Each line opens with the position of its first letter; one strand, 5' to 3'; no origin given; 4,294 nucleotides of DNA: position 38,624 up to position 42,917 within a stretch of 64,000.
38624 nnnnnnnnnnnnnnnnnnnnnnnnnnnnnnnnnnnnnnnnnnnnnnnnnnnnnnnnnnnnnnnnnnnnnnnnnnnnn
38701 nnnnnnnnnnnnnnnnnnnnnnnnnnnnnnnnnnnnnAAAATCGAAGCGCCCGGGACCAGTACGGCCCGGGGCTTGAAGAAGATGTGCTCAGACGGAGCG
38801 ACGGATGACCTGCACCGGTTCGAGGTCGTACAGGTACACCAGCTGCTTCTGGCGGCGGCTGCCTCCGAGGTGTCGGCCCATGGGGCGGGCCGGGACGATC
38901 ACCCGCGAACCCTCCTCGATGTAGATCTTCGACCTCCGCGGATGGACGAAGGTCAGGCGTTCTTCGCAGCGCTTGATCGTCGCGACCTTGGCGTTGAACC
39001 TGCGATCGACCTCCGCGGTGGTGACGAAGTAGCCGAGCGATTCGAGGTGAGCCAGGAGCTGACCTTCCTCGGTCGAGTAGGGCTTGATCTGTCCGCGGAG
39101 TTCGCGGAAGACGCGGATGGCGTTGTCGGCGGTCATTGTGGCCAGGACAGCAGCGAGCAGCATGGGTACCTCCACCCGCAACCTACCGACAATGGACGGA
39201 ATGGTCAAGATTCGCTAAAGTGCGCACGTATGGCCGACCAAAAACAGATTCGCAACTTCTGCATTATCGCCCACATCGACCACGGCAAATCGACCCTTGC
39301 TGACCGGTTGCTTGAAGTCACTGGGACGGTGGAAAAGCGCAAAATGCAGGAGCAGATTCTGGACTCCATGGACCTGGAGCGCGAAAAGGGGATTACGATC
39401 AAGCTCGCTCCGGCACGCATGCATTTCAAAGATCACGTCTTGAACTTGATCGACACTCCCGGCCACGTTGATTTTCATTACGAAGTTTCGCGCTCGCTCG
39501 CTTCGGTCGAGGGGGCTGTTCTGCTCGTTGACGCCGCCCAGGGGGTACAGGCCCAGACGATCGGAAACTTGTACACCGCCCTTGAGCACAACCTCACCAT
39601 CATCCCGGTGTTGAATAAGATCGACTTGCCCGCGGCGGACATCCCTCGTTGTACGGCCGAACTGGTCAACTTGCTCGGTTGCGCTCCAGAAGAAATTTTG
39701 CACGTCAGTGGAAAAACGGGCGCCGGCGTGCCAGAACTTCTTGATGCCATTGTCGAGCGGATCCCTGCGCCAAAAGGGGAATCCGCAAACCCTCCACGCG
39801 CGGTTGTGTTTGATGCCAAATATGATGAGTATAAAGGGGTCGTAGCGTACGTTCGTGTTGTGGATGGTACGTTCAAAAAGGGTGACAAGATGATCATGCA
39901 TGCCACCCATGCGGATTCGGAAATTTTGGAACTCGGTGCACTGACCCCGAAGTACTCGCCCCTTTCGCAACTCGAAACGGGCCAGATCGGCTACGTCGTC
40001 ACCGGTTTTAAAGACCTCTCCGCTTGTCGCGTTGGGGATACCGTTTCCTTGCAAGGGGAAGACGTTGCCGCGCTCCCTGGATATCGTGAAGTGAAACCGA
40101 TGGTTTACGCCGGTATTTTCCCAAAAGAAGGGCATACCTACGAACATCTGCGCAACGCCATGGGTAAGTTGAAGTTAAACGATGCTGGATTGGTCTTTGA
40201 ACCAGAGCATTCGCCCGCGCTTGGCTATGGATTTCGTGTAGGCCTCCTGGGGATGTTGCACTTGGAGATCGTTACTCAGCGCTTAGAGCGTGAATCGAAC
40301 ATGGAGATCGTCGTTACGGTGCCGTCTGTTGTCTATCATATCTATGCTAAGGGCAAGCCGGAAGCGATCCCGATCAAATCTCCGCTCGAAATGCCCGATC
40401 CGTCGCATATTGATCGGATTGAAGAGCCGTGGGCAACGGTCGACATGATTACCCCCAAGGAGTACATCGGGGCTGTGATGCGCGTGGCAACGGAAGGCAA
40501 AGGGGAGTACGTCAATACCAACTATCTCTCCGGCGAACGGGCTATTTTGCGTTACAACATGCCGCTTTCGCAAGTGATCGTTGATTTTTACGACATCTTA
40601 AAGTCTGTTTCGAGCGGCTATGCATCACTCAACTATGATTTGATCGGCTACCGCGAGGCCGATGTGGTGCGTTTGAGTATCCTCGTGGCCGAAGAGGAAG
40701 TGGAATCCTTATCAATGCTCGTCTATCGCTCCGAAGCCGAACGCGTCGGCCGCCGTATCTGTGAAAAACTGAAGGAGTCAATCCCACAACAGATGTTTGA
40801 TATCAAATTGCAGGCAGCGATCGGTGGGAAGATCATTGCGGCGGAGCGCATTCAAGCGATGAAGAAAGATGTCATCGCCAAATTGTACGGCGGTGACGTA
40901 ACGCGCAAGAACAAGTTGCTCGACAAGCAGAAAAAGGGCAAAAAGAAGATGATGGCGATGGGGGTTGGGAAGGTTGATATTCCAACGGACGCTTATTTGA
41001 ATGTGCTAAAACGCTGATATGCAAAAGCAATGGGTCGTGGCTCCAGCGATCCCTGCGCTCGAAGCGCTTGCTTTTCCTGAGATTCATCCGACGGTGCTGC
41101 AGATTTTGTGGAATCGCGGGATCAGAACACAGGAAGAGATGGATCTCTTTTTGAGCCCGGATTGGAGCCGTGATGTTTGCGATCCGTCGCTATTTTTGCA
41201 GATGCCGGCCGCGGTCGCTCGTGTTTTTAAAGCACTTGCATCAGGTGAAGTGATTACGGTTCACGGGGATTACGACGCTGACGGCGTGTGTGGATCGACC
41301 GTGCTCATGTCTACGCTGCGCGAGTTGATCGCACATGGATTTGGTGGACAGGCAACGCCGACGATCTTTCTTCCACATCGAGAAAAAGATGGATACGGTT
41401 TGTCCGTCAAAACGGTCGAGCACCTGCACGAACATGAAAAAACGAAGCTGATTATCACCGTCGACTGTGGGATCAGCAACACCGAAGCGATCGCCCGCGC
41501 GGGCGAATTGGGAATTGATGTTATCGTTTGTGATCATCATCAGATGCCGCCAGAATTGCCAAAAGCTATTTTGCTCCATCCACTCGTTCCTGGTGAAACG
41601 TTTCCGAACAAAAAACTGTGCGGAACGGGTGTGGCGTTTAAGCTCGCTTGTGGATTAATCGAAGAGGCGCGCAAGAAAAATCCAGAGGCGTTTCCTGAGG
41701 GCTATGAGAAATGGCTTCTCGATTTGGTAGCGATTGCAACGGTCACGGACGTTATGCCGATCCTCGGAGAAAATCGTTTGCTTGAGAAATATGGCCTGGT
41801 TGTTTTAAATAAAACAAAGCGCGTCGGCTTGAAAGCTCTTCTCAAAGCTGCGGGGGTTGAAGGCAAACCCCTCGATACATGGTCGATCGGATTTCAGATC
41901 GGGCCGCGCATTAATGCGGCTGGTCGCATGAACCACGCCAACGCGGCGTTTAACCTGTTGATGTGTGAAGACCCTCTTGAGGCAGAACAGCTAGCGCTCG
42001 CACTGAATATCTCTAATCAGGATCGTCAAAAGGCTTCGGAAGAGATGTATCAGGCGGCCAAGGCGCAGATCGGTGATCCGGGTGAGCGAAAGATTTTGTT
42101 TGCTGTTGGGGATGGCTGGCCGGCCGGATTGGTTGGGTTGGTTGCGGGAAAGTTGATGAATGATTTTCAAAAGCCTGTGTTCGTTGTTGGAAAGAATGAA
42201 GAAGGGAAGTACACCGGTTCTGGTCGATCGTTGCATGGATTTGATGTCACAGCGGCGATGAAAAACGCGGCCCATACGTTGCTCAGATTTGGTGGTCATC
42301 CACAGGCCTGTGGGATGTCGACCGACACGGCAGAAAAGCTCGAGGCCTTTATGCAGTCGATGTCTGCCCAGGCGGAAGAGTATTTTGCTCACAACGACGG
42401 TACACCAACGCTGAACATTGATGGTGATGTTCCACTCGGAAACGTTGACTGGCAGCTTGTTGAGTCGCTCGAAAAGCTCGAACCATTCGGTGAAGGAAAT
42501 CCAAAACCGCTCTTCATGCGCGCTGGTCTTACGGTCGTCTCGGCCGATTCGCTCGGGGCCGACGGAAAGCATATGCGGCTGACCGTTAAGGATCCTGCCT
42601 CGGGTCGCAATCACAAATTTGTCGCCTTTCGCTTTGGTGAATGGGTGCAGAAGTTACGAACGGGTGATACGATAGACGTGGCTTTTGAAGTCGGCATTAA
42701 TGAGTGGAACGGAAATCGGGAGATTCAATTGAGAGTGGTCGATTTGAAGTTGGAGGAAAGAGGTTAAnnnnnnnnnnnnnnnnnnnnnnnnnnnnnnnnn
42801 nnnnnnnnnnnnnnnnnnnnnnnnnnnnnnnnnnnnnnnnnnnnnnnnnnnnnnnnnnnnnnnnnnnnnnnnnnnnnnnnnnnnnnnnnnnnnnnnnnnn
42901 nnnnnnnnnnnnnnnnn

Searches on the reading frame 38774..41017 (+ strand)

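Call 16: search_protein_families(library=pfam, proteins=[window:38774-41017:+], max_evalue=0.01)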
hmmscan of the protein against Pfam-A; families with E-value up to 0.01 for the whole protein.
window:38774-41017:+ (747 aa): 7 families
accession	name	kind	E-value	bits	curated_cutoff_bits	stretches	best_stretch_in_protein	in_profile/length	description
PF00009.33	GTP_EFTU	-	1.3e-55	188.4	26.5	1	157-331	1-187/188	Elongation factor Tu GTP binding domain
PF06421.17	LepA_C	-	1.8e-41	141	29.7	1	639-746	2-107/107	GTP-binding protein LepA C-terminus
PF00679.30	EFG_C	-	1.3e-17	64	27.9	1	549-632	2-84/89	Elongation factor G C-terminus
PF03144.31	GTP_EFTU_D2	-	7.8e-10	39.5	30.3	1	355-424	1-72/73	Elongation factor Tu domain 2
PF22042.2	EF-G_D2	-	4.3e-07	30.4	27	1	342-377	3-38/84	Elongation factor G domain 2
PF01926.29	MMR_HSR1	-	0.00033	21.2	21.9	1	168-282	8-113/113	50S ribosome-binding GTPase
PF09439.16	SRPRB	-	0.0091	15.8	25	0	161-255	5-83/178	Signal recognition particle receptor beta subunit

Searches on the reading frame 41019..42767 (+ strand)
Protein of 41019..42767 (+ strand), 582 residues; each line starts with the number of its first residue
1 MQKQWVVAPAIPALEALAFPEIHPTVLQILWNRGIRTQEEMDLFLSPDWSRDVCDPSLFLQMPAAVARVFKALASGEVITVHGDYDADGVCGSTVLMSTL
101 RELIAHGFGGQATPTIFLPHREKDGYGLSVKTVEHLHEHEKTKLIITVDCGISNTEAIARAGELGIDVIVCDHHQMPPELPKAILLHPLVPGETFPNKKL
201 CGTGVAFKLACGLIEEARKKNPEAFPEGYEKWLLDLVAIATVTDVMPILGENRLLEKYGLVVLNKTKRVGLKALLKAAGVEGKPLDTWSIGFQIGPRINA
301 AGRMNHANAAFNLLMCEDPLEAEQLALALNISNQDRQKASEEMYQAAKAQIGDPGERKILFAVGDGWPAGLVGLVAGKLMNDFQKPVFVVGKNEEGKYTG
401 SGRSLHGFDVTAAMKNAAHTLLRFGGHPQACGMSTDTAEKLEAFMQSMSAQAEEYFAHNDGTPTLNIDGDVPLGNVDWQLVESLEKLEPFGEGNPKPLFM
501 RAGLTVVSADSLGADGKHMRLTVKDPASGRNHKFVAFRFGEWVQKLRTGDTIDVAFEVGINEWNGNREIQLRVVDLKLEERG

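Call 16: search_protein_families(library=pfam, proteins=[window:41019-42767:+], max_evalue=0.01)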
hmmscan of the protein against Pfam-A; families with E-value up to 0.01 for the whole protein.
window:41019-42767:+ (582 aa): 3 families
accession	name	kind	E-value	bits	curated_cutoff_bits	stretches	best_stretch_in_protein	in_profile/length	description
PF17768.7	RecJ_OB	-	3.9e-30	104.5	27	1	467-575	1-107/107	RecJ OB domain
PF01368.27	DHH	-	5.5e-21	75.6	28.1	1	79-241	2-125/125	DHH family, N-terminal domain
PF02272.25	DHHA1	-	5.4e-16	59.4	25.9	1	358-452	3-100/102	DHHA1 domain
